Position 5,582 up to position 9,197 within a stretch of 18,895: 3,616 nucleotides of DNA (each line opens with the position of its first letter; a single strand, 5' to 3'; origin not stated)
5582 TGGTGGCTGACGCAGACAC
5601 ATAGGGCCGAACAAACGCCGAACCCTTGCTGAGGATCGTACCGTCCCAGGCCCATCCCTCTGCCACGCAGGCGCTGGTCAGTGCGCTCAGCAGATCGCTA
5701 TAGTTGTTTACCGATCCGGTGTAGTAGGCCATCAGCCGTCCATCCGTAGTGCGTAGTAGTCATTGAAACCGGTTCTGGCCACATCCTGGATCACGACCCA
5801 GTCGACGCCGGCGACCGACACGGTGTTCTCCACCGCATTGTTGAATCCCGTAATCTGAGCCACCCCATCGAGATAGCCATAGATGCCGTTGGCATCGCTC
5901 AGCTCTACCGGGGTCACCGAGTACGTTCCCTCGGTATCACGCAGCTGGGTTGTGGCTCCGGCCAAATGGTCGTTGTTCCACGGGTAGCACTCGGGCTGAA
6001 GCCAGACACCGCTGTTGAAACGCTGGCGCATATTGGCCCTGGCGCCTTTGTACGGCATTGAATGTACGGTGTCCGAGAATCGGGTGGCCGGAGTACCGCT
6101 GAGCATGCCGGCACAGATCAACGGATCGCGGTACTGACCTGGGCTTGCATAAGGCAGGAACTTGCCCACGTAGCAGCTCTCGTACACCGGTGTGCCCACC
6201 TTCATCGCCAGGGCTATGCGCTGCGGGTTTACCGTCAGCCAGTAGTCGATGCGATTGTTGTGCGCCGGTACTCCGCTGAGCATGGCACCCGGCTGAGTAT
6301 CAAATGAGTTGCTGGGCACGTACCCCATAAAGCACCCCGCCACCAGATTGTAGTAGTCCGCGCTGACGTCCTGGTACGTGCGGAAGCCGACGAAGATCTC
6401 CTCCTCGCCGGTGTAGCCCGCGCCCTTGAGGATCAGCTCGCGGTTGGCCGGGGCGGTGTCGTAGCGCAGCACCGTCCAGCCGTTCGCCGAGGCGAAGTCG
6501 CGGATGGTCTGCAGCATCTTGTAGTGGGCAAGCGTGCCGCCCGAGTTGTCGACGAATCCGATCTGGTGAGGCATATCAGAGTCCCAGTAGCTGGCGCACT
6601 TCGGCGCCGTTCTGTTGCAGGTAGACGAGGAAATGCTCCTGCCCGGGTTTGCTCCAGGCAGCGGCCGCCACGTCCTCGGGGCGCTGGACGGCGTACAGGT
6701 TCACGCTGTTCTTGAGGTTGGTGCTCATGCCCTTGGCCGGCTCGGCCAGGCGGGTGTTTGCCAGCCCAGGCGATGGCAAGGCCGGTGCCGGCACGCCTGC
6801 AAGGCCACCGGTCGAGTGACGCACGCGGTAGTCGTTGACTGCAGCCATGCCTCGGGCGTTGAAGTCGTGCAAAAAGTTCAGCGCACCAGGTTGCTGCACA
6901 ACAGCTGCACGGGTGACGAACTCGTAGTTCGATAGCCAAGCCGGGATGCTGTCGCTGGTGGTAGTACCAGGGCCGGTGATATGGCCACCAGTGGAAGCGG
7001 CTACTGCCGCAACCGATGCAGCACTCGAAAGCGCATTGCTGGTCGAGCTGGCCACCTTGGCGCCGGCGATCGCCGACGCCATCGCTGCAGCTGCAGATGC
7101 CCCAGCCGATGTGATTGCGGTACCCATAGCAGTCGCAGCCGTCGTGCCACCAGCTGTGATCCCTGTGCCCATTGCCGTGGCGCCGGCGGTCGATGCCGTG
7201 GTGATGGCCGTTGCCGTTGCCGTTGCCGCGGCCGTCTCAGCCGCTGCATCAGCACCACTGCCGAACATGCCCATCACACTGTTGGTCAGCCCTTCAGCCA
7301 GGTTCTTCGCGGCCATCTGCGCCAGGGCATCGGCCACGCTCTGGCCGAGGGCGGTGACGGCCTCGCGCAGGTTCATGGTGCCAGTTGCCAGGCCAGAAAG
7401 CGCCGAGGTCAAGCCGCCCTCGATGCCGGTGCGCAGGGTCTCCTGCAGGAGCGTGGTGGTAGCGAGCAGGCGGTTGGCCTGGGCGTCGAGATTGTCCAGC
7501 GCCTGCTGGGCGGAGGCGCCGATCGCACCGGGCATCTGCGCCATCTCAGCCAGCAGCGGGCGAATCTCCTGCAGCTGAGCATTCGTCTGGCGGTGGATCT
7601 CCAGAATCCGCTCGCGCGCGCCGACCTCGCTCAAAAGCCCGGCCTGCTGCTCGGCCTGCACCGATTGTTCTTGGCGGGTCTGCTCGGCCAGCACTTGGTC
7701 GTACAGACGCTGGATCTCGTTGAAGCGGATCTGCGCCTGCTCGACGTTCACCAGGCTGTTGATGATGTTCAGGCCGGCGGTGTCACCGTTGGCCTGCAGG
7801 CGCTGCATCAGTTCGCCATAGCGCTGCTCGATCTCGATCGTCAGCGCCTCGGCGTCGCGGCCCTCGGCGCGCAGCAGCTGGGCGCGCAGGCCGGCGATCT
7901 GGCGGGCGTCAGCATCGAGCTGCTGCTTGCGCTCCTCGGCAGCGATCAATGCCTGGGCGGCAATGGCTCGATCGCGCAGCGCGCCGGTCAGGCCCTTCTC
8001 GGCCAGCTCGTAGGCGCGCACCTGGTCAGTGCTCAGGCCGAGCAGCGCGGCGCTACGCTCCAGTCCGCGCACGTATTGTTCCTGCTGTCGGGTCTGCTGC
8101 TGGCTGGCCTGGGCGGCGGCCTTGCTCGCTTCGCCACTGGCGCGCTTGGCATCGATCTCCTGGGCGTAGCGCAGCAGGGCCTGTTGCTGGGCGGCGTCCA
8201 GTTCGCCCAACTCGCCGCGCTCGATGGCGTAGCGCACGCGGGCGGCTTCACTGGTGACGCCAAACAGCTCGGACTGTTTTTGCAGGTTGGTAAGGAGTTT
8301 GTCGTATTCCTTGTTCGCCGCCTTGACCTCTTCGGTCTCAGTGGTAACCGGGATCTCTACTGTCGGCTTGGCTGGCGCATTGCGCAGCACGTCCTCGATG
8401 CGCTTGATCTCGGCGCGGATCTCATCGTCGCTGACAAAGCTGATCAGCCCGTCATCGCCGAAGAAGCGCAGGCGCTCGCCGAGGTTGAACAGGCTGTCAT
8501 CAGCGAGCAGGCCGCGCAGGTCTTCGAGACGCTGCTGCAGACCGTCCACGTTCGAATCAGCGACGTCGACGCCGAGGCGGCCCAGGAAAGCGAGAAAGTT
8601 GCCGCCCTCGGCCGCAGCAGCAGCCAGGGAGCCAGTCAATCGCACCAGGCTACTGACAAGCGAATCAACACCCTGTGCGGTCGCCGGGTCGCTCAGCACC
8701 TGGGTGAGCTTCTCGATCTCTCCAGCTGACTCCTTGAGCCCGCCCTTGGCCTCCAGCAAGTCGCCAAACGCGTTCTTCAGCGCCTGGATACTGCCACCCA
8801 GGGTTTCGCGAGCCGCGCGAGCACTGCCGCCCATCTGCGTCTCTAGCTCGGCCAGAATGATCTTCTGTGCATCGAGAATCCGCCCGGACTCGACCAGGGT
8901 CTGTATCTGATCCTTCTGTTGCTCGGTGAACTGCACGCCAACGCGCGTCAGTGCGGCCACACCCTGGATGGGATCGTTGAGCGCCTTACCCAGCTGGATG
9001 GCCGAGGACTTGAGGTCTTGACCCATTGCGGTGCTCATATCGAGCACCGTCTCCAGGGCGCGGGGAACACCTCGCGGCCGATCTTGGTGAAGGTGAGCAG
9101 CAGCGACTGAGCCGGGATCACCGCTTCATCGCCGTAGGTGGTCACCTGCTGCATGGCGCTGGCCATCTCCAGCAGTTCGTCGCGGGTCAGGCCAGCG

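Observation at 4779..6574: Paralogous fibre-like gene pair after the tape measure gene, with a lower-GC 3' portion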

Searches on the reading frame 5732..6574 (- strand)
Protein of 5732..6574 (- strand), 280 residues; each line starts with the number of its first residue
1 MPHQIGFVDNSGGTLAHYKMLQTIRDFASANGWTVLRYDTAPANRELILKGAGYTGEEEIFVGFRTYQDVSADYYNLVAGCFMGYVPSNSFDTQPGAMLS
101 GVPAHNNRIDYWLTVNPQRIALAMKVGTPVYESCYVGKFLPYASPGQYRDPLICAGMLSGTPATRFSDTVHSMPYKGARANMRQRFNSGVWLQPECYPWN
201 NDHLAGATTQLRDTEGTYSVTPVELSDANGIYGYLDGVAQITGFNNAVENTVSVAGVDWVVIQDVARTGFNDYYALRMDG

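Call 5: search_protein_families(library=pfam, proteins=[window:5732-6574:-], max_evalue=0.1)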
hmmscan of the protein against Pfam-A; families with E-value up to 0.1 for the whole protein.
window:5732-6574:- (280 aa): 0 families

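Call 6: search_protein_families(library=phrogs, proteins=[window:5732-6574:-], max_evalue=0.01)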
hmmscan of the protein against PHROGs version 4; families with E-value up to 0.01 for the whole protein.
window:5732-6574:- (280 aa): 3 families
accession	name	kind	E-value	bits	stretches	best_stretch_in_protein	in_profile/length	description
phrog_687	-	head and packaging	1.9e-65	222.8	1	12-280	166-468/469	structural protein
phrog_36425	-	unknown function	2.8e-11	44.5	1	38-162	46-176/183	-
phrog_9130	-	head and packaging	0.0027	18.6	0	16-104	12-103/286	virion structural protein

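Call 9: search_dna_similar(query=window:5732-6574:-, collection=phages, mode=protein, max_rows=30, max_evalue=0.001)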
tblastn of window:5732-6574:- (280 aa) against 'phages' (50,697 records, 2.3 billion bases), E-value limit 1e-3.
Records with a match: 466; places in all: 466; records where one place covers at least 80% of the query: 390.
Best place of each record, by identity: <60% 466.
By first word of the organism name: Pseudomonas 321; Vibrio 56; Xanthomonas 30; Stenotrophomonas 29; Xylella 6; Brevundimonas 5; Variovorax 3; Sphingomonas 3; Pseudoxanthomonas 2; Achromobacter 2; and 8 more.
By host as written in the record: Pseudomonas aeruginosa 121; - 58; Pseudomonas aeruginosa PA14 44; Pseudomonas aeruginosa PAO1 29; Vibrio parahaemolyticus 18; Stenotrophomonas maltophilia 13; Pseudomonas sp. 12; Xanthomonas arboricola pv. juglandis IVIA 1317-1a 12; and 97 more.
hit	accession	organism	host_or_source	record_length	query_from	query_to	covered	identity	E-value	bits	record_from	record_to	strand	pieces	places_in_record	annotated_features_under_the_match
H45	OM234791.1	Pseudomonas phage PA02_HSun-2022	Pseudomonas aeruginosa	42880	1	279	100%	45.0%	6e-76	256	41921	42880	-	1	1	hypothetical protein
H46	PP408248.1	Pseudomonas phage vB_Pa-PAC1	Pseudomonas aeruginosa PAO1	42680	1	279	100%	45.0%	9e-76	256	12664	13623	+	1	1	tail assembly protein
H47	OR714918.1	Pseudomonas phage vB_PaeS_PA16b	Pseudomonas aeruginosa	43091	1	279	100%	45.0%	1e-75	255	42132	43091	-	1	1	hypothetical protein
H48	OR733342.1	Pseudomonas phage vB_PaeS_PA16c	Pseudomonas aeruginosa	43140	1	279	100%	45.0%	1e-75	255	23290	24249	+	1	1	hypothetical protein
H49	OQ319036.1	Pseudomonas phage UF_RH5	Pseudomonas aeruginosa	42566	1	279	100%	44.7%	1e-74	253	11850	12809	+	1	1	hypothetical protein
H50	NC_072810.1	Pseudomonas phage UF_RH1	Pseudomonas aeruginosa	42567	1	279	100%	44.7%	1e-74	253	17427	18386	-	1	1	hypothetical protein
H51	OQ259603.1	Pseudomonas phage UF_RH1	Pseudomonas aeruginosa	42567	1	279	100%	44.7%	1e-74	253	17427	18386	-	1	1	hypothetical protein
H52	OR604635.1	Pseudomonas phage UF_RH9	Pseudomonas aeruginosa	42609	1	279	100%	44.7%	1e-74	253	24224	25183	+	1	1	hypothetical protein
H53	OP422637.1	Pseudomonas phage BUCT-PX-5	Pseudomonas aeruginosa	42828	1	279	100%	44.4%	1e-72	247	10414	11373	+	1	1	virion structural protein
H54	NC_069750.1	Pseudomonas phage BUCT-PX-5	Pseudomonas aeruginosa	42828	1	279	100%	44.4%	1e-72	247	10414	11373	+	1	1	structural protein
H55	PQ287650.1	Pseudomonas phage HHBS29_1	Pseudomonas aeruginosa BWKH29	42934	1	279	100%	44.4%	3e-72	246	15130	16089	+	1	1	structural protein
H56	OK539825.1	Pseudomonas phage phipa4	Pseudomonas aeruginosa ZS-PA-16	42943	1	279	100%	44.1%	8e-75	253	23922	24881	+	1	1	hypothetical protein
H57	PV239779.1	Pseudomonas phage P8749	Pseudomonas aeruginosa 8749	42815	1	279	100%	44.1%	3e-73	249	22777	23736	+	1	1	hypothetical protein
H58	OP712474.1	Pseudomonas phage PSV3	Pseudomonas syringae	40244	1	279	100%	44.1%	1e-71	244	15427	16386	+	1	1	hypothetical protein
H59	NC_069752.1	Pseudomonas phage PSV3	Pseudomonas syringae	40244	1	279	100%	44.1%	1e-71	244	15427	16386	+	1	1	structural protein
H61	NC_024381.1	Pseudomonas phage vB_PaeS_SCH_Ab26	Pseudomonas aeruginosa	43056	1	279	100%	44.1%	1e-71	244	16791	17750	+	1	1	ORF21: structural protein | ORF22: structural protein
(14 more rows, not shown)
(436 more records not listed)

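Call 10: search_solved_structures(query=window:5732-6574:-, max_evalue=1, show_alignments=1)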
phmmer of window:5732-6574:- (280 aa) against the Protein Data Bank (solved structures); distinct sequences matched with E-value up to 1: 3.
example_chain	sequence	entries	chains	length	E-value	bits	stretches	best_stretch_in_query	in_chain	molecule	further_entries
8rk3_c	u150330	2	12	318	2.8e-17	66.1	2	36-170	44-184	Virion structural protein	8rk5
2nsg_A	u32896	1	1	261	0.054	16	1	11-120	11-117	Hypothetical protein Cgl3021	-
2nsf_A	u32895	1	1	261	0.34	13.3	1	11-120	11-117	Hypothetical protein Cgl3021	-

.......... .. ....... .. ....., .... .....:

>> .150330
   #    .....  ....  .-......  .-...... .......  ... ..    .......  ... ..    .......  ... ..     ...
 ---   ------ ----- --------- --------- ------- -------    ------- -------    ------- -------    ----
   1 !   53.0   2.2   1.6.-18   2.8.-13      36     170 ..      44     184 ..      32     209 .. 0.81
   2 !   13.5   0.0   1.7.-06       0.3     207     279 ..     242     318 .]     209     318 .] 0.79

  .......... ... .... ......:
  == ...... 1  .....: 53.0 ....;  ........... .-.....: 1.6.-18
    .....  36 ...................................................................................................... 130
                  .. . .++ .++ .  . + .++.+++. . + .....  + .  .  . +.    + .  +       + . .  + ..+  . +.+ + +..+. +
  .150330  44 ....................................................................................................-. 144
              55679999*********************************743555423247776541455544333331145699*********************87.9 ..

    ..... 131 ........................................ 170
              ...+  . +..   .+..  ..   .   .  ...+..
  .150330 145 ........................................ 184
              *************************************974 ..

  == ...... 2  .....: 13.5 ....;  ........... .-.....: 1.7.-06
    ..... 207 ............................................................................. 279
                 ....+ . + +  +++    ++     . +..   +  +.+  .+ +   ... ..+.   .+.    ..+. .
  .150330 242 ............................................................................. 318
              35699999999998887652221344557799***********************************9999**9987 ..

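Call 12: get_annotated_region(hit=H61, flank=9000)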
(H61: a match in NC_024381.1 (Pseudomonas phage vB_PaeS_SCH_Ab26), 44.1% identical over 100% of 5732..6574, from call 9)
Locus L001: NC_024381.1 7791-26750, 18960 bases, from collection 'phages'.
description: Pseudomonas phage vB_PaeS_SCH_Ab26, complete genome.
organism: Pseudomonas phage vB_PaeS_SCH_Ab26 (NCBI taxid 1476390)
taxonomy: Viruses; Duplodnaviria; Heunggongvirae; Uroviricota; Caudoviricetes; Septimatrevirus; Septimatrevirus Ab26
host: Pseudomonas aeruginosa; source: sewage water sample; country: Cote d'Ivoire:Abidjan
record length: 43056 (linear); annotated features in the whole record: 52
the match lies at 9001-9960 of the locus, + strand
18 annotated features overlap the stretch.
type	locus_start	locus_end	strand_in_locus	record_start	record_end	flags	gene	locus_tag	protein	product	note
CDS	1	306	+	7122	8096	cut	ORF10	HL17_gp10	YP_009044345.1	major head protein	-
CDS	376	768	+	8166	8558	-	ORF11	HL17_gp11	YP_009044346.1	hypothetical protein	-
CDS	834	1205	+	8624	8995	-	ORF12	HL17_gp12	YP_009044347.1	virion structural protein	-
CDS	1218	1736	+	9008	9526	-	ORF13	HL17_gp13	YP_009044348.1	head-tail adaptor Ad1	-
CDS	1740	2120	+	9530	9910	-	ORF14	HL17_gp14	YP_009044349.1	head closure Hc1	-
CDS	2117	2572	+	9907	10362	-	ORF15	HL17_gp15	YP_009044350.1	tail terminator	-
CDS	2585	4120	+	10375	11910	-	ORF16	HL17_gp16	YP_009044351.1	major tail tube protein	-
CDS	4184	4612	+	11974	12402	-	ORF17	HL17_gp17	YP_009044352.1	tail assembly chaperone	-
CDS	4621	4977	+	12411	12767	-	ORF18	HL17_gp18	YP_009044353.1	tail assembly chaperone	-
CDS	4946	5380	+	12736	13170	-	ORF19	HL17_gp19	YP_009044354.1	tail completion or Neck1 protein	-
CDS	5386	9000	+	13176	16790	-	ORF20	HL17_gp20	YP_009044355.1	tail length tape measure protein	-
CDS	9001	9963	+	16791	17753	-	ORF21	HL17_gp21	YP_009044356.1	structural protein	-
CDS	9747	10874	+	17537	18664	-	ORF22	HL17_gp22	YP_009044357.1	structural protein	-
CDS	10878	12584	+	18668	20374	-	ORF23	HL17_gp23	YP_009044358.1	tail assembly protein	-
CDS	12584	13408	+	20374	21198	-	ORF24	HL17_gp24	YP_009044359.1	tail assembly protein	-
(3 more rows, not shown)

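Call 27: find_homologous_proteins(query=window:5732-6574:-)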
Query window:5732-6574:- (280 aa): 1253 proteins with E <= 0.001 among 1860 candidates; the best 120 are listed.
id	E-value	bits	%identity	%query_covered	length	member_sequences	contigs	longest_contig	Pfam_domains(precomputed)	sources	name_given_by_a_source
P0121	7.6e-182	621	94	100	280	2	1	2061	-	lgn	-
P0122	1.1e-159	548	82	100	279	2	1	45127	-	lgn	-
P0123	4.4e-154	530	82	100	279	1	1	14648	-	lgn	-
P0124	2.3e-153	528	81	100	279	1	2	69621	-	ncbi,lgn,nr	ncbi:hypothetical protein N5C56_10105 [Pseudomonas chengduensis]|nr:hypothetical protein [Pseudomona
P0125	2.7e-153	527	80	100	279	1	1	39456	-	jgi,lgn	-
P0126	5.4e-153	526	82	100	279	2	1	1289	-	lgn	-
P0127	1.0e-152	525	81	100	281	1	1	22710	-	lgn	-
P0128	2.8e-152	524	82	100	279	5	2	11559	-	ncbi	-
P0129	2.9e-152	524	81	100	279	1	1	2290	-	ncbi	-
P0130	5.5e-152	523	81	100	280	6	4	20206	-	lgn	-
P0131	6.9e-152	523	80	100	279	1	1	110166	-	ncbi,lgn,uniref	ncbi:hypothetical protein [Ectopseudomonas oleovorans]|uniref:hypothetical protein n=1 Tax=Ectopseud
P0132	1.1e-151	522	81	100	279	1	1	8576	-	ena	-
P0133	4.2e-150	517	80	100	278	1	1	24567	-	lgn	-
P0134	1.5e-149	515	81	100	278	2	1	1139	-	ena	-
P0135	2.1e-149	515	79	100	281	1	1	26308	-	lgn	-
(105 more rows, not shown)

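Call 42: predict_structure(alignment_id=A2)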
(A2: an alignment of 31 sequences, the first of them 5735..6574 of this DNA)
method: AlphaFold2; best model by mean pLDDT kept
length: 280 residues; sequences in the alignment: 31
mean_pLDDT: 83.3   pTM: 0.87
mean pLDDT of the five models: 83.3, 81.5, 80.5, 78.4, 78.3
residues with pLDDT >= 90: 104; 70-90: 128; 50-70: 48; < 50: 0
segments of 3 or more residues with pLDDT < 50: none
pLDDT, mean of each block of 10 residues (from residue 1): 88 90 96 95 88 85 82 74 94 92 88 92 77 90 65 87 62 86 81 83 68 73 87 90 74 89 73 82
secondary structure, 60 per line:
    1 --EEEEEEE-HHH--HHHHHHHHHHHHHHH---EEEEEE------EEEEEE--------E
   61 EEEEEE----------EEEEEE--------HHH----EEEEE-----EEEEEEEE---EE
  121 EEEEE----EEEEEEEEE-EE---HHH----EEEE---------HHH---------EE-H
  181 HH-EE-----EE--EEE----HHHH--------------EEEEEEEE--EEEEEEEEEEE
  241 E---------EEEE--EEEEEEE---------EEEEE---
elements in order: E3-9 H16-30 E34-39 E46-51 E60-66 E77-82 E98-102 E108-115 E119-125 E130-138 E152-155 E195-197 H202-205 E220-227 E230-241 E251-254 E257-263 E273-277

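Call 46: fold_search(model_id=the predicted structure, library=pdb)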
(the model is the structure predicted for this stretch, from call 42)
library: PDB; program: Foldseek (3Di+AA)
matches with E <= 10: 233; with E <= 0.001: 2
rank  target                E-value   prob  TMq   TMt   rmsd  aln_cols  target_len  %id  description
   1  8rk3_K                1.1e-17  1.00  0.80  0.72   4.3       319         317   25  Bacteriophage JBD30 baseplate - composite structure (released 2024-08-14)
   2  8rk3_G                1.2e-08  1.00  0.70  0.65   5.0       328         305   13  Bacteriophage JBD30 baseplate - composite structure (released 2024-08-14)
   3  2res                  6.4e-01  0.11  0.16  0.24   9.0       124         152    9  Tetracenomycin ARO/CYC mutant R69A (released 2008-04-22)
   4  8bdd_A                6.4e-01  0.04  0.13  0.06  20.6       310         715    8  Crystal structure of Bacteroides ovatus CP926 PL17 alginate lyase (released 2023-08-30)
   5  7bjt_A                6.7e-01  0.06  0.18  0.08  21.7       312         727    9  Structure-function analysis of a new PL17 oligoalginate lyase from the marine bacterium Zobellia galactanivorans DsijT (released 2021-07-14)
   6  4hxg_I                6.7e-01  0.02  0.12  0.08  21.2       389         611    7  Pyrococcus horikoshii acylaminoacyl peptidase (orthorhombic crystal form) (released 2013-05-08)
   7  6ka3_D                7.1e-01  0.14  0.17  0.27  10.5       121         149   14  Crystal structure of a Thebaine synthase from Papaver somniferum (released 2020-06-24)
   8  7pi7_D                7.1e-01  0.02  0.13  0.12  17.8       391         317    7  PfCyRPA bound to monoclonal antibody Cy.002 Fab fragment (released 2022-02-09)
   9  7ll1_A                7.4e-01  0.01  0.10  0.07  24.6       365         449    8  Cryo-EM structure of BG505 DS-SOSIP in complex with glycan276-dependent broadly neutralizing antibody VRC40.01 Fab (released 2021-03-17)
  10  7snr_A                7.8e-01  0.07  0.16  0.24  16.0       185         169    8  2.00A Resolution Structure of NanoLuc Luciferase (released 2022-11-16)
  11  4hxf                  7.8e-01  0.02  0.12  0.08  21.3       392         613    7  Acylaminoacyl peptidase in complex with Z-Gly-Gly-Phe-chloromethyl ketone (released 2013-05-08)
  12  8h0h_A                8.3e-01  0.06  0.12  0.19  14.4       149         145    9  Hypotethical protein from Mycobacterium tuberculsosis (released 2023-09-06)
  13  3hy8                  8.3e-01  0.04  0.13  0.15  16.0       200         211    9  Crystal Structure of Human Pyridoxine 5'-Phosphate Oxidase R229W Mutant (released 2009-07-28)
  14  9loy_B                9.2e-01  0.02  0.13  0.05  23.6       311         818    9  Cryo-EM structure of SARS-CoV-2 JN.1 spike glycoprotein in complex with F61R2-780 Fab (released 2026-01-28)
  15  1izn_A                1.0e+00  0.04  0.09  0.09  15.1       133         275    8  Crystal Structure of Actin Filament Capping Protein CapZ (released 2003-04-08)
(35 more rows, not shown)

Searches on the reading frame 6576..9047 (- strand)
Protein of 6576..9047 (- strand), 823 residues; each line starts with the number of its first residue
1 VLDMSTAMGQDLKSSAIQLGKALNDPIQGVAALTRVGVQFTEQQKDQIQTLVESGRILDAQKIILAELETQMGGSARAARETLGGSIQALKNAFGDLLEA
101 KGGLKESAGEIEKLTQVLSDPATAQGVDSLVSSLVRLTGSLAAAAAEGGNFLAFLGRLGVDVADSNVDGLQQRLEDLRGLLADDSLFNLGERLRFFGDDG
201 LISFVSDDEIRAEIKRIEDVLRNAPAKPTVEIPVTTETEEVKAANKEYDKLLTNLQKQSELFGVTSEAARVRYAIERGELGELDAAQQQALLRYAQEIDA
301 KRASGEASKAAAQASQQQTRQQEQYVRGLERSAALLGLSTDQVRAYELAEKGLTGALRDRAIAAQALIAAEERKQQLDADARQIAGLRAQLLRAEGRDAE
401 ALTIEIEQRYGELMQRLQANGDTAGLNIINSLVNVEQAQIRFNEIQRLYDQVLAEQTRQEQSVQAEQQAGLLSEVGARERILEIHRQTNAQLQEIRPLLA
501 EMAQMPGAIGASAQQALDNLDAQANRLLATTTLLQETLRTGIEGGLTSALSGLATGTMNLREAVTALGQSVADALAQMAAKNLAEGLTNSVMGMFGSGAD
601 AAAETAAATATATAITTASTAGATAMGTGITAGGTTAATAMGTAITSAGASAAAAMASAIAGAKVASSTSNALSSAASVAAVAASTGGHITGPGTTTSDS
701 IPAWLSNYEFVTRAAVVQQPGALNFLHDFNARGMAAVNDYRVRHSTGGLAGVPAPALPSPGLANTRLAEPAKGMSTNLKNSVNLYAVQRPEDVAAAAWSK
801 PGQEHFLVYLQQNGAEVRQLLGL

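Call 5: search_protein_families(library=pfam, proteins=[window:6576-9047:-], max_evalue=0.1)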
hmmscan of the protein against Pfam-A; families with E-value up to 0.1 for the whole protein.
window:6576-9047:- (823 aa): 0 families

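Call 6: search_protein_families(library=phrogs, proteins=[window:6576-9047:-], max_evalue=0.01)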
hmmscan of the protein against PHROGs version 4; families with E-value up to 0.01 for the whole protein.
window:6576-9047:- (823 aa): 13 families
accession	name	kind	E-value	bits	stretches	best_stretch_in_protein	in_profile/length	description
phrog_2335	-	tail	1.2e-83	283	1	200-822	992-1534/1536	tail length tape measure protein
phrog_13338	-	unknown function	7.3e-33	114.8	1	259-752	405-851/903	-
phrog_27166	-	tail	6e-25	88.6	1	1-107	145-251/751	tail length tape measure protein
phrog_24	-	tail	4.4e-15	55.9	2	2-629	404-943/1151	tail length tape measure protein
phrog_1538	-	tail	2.4e-10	40.8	1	15-647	184-703/811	tail length tape measure protein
phrog_1107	-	tail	2.5e-09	36.6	1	237-645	739-1132/1252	tail length tape measure protein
phrog_3547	-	tail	5.4e-09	35.4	1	683-775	965-1054/1767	tail length tape measure protein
phrog_37649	-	tail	1.4e-08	33.4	1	451-643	1694-1891/2006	tail length tape measure protein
phrog_25241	-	tail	1.9e-08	34.3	1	653-765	646-755/810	tail length tape measure protein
phrog_2854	-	tail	4.1e-05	23.4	1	66-662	219-748/855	tail length tape measure protein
phrog_6090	-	tail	4.8e-05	22.1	1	684-721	1097-1134/1853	tail length tape measure protein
phrog_5448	-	tail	9.3e-05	20.4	1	685-741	2284-2340/3103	tail length tape measure protein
phrog_12798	-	tail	0.0013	18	1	453-694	725-951/1031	tail length tape measure protein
